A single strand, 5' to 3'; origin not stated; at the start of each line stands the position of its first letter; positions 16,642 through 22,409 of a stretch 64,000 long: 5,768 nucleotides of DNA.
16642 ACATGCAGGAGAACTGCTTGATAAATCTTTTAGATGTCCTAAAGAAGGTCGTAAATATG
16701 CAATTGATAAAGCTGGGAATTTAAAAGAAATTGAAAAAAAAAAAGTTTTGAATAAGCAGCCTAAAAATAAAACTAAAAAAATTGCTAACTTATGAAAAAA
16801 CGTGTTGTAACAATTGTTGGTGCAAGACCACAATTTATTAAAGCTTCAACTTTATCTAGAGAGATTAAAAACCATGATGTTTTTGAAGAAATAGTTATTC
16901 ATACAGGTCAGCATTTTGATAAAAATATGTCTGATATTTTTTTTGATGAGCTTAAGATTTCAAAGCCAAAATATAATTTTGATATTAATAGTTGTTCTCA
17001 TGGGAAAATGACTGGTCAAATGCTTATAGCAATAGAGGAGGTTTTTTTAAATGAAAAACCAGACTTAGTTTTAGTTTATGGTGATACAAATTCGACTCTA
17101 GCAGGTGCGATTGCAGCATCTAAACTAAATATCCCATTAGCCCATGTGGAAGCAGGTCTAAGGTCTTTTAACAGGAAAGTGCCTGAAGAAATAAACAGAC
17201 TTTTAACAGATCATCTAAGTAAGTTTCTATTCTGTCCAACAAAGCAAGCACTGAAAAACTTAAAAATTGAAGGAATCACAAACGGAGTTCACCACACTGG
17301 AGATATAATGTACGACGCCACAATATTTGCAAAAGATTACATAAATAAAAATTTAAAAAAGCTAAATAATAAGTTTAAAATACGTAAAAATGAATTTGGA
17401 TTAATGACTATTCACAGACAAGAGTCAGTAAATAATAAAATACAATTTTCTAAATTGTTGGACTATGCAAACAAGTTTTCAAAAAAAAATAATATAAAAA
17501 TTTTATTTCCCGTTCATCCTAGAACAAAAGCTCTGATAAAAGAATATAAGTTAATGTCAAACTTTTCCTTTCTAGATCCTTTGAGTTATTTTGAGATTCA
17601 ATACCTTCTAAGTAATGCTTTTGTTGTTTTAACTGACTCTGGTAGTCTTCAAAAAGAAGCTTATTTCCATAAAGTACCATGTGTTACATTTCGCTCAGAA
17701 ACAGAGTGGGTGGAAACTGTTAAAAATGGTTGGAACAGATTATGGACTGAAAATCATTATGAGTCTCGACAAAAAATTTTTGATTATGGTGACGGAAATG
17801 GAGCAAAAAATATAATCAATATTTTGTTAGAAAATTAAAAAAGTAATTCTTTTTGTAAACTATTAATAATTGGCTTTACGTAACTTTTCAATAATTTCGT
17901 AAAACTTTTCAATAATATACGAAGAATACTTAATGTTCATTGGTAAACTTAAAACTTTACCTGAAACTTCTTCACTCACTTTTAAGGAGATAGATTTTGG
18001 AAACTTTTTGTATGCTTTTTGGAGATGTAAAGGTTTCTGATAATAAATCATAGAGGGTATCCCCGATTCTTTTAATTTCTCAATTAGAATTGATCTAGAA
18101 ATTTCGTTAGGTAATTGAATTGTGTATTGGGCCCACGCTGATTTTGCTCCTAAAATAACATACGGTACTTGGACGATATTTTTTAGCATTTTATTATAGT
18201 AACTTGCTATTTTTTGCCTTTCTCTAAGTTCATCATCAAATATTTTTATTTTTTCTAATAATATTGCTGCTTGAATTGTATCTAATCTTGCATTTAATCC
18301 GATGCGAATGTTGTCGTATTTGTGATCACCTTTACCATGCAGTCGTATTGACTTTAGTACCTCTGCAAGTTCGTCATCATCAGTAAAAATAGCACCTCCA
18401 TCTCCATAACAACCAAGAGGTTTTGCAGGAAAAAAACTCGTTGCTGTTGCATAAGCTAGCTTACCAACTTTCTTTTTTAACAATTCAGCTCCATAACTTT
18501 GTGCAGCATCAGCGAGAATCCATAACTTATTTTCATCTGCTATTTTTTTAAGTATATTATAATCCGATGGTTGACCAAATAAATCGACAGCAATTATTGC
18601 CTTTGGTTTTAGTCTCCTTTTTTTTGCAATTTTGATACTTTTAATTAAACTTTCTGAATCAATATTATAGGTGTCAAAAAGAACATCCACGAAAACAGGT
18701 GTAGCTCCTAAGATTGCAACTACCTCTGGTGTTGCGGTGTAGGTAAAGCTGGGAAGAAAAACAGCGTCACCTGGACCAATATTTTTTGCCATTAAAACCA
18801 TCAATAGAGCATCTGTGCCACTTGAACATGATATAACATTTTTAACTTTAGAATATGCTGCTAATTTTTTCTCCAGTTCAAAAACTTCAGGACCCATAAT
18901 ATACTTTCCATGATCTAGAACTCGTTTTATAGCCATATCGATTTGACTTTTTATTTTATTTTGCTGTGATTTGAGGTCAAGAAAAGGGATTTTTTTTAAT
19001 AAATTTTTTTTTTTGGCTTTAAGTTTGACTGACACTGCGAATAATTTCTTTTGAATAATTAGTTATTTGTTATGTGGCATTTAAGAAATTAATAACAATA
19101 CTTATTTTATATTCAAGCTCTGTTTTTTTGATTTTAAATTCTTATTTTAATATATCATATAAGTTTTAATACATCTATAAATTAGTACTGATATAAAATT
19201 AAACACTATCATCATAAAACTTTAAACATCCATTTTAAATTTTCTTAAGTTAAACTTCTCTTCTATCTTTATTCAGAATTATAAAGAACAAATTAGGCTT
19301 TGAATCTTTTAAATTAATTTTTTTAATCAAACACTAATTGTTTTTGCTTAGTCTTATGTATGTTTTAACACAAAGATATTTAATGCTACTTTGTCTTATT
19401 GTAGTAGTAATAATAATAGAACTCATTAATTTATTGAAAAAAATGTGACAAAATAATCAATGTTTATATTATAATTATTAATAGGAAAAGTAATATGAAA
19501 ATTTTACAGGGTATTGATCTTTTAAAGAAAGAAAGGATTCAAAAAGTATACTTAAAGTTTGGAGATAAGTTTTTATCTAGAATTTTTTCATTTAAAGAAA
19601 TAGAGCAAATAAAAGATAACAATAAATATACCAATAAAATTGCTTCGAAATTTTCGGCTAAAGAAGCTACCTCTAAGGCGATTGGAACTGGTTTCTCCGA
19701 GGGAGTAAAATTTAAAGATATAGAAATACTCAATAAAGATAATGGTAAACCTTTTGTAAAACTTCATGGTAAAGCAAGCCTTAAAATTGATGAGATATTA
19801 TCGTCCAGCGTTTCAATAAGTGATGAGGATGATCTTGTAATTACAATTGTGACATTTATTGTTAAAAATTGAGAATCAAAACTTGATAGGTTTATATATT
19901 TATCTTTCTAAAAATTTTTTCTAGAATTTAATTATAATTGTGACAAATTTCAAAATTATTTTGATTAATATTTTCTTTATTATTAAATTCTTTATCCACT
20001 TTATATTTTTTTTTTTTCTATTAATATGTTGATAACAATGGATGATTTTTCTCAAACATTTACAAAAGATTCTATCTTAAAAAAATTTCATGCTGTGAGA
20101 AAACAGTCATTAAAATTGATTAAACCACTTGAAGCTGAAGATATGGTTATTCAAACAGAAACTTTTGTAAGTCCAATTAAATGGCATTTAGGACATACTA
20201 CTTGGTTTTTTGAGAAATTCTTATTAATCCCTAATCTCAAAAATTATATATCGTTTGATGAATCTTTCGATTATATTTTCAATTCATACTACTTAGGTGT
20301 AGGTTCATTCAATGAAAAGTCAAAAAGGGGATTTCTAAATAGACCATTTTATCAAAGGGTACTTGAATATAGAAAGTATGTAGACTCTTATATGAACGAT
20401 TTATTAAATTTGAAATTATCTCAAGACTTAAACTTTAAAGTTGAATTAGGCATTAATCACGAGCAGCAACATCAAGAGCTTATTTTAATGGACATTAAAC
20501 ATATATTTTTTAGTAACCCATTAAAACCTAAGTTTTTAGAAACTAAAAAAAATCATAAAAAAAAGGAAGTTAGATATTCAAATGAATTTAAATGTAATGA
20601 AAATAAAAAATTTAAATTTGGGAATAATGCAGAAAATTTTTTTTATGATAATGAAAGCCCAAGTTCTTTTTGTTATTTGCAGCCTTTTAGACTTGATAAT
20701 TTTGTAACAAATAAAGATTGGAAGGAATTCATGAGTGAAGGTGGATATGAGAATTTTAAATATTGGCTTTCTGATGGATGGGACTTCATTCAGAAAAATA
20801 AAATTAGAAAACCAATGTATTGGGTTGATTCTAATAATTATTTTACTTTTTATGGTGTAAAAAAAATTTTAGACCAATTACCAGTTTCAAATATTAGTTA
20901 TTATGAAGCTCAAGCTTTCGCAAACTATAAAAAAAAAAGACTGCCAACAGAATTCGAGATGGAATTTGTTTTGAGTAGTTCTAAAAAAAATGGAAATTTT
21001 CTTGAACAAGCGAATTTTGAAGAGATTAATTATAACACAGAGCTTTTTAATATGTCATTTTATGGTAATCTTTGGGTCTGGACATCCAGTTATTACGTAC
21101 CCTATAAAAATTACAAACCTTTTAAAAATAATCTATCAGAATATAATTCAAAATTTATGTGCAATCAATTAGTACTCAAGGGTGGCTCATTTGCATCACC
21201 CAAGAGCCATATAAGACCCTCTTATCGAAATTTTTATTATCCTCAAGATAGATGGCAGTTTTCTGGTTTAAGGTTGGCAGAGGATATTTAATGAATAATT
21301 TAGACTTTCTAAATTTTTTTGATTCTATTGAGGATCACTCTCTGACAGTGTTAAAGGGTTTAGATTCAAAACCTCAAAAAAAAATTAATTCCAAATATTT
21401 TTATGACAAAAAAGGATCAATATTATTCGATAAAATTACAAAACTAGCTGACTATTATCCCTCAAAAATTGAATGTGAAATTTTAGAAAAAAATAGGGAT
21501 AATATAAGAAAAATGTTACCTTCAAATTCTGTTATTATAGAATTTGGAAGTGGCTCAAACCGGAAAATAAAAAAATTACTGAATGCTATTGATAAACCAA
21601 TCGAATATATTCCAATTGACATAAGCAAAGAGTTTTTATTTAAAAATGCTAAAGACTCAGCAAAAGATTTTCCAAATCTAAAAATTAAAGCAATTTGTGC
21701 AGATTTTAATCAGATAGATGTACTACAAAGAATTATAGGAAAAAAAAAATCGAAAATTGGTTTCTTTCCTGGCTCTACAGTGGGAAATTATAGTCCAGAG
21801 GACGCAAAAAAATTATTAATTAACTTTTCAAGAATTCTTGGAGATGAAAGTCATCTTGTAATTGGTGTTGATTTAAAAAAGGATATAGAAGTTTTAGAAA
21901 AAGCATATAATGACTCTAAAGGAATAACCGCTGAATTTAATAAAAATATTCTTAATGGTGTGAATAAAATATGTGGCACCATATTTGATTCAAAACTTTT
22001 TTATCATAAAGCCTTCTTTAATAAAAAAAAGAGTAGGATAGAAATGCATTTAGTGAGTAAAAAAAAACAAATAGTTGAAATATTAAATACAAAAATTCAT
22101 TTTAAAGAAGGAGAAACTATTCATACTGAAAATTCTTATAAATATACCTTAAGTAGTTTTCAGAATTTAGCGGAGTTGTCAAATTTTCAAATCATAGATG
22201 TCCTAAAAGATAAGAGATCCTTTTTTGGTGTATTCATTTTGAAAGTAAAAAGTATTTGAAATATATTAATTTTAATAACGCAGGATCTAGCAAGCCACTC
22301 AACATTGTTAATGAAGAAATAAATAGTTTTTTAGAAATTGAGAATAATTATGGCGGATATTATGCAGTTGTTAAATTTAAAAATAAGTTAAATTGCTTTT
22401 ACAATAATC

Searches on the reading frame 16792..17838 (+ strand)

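Call 39: search_protein_families(library=pfam, proteins=[window:16792-17838:+], max_evalue=0.001)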
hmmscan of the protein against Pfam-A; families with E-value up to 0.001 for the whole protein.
window:16792-17838:+ (348 aa): 1 family
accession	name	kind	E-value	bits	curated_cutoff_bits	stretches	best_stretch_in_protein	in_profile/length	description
PF02350.25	Epimerase_2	-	2.3e-96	323.1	30.6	1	23-324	1-307/347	UDP-N-acetylglucosamine 2-epimerase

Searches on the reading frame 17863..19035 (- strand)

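Call 39: search_protein_families(library=pfam, proteins=[window:17863-19035:-], max_evalue=0.001)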
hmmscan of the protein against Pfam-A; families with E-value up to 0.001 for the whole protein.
window:17863-19035:- (390 aa): 2 families
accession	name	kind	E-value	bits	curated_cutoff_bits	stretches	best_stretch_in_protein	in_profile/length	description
PF01041.23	DegT_DnrJ_EryC1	-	8.3e-97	325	19.8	1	28-371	3-348/360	DegT/DnrJ/EryC1/StrS aminotransferase family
PF00155.27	Aminotran_1_2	-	7.5e-09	35.7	19.7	1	53-229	46-243/361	Aminotransferase class I and II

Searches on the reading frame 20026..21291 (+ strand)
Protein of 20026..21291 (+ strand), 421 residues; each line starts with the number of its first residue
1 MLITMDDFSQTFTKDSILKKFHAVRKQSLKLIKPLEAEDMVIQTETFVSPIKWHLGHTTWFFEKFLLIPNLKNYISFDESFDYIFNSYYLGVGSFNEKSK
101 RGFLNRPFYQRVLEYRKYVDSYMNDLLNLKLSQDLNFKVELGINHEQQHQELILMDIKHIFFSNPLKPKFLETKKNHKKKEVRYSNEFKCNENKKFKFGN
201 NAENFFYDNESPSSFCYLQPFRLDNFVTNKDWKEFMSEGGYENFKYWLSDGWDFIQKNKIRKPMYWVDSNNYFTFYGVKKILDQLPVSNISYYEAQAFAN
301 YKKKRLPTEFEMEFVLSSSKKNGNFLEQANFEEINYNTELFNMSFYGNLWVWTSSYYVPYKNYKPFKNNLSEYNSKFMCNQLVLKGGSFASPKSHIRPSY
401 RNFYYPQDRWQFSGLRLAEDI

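Call 39: search_protein_families(library=pfam, proteins=[window:20026-21291:+], max_evalue=0.001)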
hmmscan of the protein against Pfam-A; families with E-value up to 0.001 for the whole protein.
window:20026-21291:+ (421 aa): 2 families
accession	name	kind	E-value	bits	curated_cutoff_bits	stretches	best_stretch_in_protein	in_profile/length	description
PF03781.23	FGE-sulfatase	-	2.6e-27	96.5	23.3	2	196-326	13-132/255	Sulfatase-modifying factor enzyme 1-like domain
PF12867.12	DinB_2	-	2.4e-05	25.2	24.8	1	21-67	2-48/128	DinB superfamily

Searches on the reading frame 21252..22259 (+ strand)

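Call 39: search_protein_families(library=pfam, proteins=[window:21252-22259:+], max_evalue=0.001)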
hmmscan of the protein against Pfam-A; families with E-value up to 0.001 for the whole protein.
window:21252-22259:+ (335 aa): 1 family
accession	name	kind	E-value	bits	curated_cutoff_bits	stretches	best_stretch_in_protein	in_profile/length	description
PF10017.15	Methyltransf_33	-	1.7e-96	323.3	23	1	32-331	4-303/304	Histidine-specific methyltransferase, SAM-dependent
